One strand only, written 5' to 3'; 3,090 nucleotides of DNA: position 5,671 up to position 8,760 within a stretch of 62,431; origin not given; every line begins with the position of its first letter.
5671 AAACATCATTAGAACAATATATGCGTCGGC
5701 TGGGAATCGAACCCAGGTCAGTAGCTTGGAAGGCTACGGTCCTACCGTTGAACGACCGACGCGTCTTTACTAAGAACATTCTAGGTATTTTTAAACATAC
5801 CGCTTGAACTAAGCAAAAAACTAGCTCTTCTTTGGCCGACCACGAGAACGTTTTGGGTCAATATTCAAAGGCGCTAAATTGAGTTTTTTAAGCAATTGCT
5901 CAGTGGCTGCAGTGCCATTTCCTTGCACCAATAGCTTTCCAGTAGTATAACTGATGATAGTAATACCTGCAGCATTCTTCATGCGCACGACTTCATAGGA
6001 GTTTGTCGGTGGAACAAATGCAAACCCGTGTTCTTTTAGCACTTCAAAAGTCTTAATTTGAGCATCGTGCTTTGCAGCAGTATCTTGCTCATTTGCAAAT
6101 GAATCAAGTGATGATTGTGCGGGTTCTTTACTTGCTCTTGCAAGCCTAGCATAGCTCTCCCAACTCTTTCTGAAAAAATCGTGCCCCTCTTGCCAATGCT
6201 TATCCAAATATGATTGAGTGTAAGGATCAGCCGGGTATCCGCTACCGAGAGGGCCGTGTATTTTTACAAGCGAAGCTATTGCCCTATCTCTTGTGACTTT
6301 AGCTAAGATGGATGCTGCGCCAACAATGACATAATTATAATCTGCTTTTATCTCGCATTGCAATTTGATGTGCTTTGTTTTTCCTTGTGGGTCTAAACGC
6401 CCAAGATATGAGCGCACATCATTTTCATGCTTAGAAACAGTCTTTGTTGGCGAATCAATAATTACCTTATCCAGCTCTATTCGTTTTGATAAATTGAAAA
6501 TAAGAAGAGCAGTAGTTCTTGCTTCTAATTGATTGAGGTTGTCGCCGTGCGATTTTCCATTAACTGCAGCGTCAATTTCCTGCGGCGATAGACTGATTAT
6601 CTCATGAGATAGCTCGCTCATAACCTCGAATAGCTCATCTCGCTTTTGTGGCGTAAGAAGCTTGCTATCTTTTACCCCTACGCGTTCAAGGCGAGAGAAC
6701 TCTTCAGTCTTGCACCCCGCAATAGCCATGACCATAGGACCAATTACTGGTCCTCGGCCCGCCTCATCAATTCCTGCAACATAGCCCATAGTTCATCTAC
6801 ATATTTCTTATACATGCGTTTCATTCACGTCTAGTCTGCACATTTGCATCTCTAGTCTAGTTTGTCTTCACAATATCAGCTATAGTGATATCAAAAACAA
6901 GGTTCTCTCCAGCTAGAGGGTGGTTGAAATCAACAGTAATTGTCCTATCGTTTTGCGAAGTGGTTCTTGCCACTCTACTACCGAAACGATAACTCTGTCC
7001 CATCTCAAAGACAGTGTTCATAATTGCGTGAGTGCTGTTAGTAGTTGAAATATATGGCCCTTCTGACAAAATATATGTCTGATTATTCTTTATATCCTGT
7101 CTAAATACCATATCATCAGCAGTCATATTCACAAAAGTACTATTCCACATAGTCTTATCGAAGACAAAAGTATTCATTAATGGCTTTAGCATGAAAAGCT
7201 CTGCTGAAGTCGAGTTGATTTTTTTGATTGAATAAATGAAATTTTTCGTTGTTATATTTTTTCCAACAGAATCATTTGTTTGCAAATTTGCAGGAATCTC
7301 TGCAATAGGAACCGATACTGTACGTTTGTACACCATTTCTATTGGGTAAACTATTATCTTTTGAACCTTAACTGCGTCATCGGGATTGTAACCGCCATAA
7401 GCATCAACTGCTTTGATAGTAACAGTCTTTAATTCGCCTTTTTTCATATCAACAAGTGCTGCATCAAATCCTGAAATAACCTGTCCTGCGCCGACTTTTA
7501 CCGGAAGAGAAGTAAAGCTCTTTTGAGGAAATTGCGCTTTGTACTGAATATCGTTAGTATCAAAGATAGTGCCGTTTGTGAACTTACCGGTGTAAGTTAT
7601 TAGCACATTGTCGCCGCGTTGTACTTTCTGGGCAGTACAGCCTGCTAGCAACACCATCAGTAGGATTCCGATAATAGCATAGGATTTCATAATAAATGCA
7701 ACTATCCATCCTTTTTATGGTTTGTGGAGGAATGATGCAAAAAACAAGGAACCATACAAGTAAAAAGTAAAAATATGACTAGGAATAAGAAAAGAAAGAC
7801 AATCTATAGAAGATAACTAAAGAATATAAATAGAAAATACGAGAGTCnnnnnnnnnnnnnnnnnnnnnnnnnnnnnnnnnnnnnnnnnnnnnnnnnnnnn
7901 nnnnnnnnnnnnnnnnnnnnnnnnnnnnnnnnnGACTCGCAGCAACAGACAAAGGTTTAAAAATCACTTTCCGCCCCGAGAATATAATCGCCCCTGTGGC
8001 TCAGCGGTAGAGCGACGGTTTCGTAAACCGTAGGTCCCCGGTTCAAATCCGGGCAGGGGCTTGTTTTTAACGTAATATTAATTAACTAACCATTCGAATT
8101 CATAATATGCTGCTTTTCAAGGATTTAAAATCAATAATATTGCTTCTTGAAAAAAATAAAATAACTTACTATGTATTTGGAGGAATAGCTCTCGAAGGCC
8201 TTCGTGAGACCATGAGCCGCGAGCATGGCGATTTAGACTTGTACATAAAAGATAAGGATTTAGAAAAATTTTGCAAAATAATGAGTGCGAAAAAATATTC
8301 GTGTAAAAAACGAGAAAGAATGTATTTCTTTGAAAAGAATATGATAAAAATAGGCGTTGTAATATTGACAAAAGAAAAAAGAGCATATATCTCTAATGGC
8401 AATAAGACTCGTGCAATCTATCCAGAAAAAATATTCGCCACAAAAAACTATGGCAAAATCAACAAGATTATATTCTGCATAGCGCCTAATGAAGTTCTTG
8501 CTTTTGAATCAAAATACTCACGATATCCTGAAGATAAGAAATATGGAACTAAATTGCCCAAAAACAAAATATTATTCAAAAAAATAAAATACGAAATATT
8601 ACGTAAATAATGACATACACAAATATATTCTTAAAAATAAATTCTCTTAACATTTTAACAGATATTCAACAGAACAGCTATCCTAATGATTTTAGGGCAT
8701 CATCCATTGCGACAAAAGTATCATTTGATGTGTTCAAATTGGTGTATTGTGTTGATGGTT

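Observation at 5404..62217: Ten-copy family of covarying three-way-junction elements (CUU-bulged outer stem plus GAUUCAUGCA decaloop) that I cannot assign to any known RNA class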

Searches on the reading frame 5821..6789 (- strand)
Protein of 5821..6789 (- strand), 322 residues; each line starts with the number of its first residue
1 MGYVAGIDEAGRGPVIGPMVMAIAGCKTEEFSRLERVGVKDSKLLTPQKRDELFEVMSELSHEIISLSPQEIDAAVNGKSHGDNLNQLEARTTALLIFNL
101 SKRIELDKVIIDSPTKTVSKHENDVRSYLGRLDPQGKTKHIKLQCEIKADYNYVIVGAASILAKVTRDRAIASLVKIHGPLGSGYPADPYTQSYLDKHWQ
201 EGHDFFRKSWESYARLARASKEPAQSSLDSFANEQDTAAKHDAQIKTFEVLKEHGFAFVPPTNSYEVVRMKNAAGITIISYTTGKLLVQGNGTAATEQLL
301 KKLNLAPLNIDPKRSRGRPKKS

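Call 59: search_protein_families(library=pfam, proteins=[window:5821-6789:-], max_evalue=0.0001)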
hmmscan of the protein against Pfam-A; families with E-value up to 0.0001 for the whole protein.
window:5821-6789:- (322 aa): 1 family
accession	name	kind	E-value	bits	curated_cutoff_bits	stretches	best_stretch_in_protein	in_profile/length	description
PF01351.25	RNase_HII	-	2.9e-36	125.7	25.8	1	5-211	1-197/199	Ribonuclease HII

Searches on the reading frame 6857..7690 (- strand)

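Call 21: search_protein_families(library=pfam, proteins=[window:6857-7690:-], max_evalue=0.001)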
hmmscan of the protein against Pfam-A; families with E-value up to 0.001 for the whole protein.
window:6857-7690:- (277 aa): 1 family
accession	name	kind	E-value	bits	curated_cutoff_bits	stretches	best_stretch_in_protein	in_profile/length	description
PF00254.34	FKBP_C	-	1.8e-15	57.4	21.1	1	21-119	3-93/94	FKBP-type peptidyl-prolyl cis-trans isomerase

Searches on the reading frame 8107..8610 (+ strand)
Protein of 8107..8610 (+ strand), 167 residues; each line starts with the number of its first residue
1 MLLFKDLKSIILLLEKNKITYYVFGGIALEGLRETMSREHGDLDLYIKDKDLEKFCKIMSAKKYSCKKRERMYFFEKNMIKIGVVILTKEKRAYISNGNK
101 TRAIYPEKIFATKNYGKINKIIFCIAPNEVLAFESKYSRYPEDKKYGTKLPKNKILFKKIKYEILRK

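Call 22: search_protein_families(library=pfam, proteins=[window:8107-8610:+], max_evalue=0.001)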
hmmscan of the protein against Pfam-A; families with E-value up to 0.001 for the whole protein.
window:8107-8610:+ (167 aa): 2 families
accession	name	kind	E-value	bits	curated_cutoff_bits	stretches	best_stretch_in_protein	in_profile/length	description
PF14907.12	NTP_transf_5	-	7.8e-08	32.6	31.2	1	3-71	56-125/249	Uncharacterised nucleotidyltransferase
PF10706.15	Aminoglyc_resit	-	5.1e-06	27.1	21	1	7-133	2-132/149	Aminoglycoside-2''-adenylyltransferase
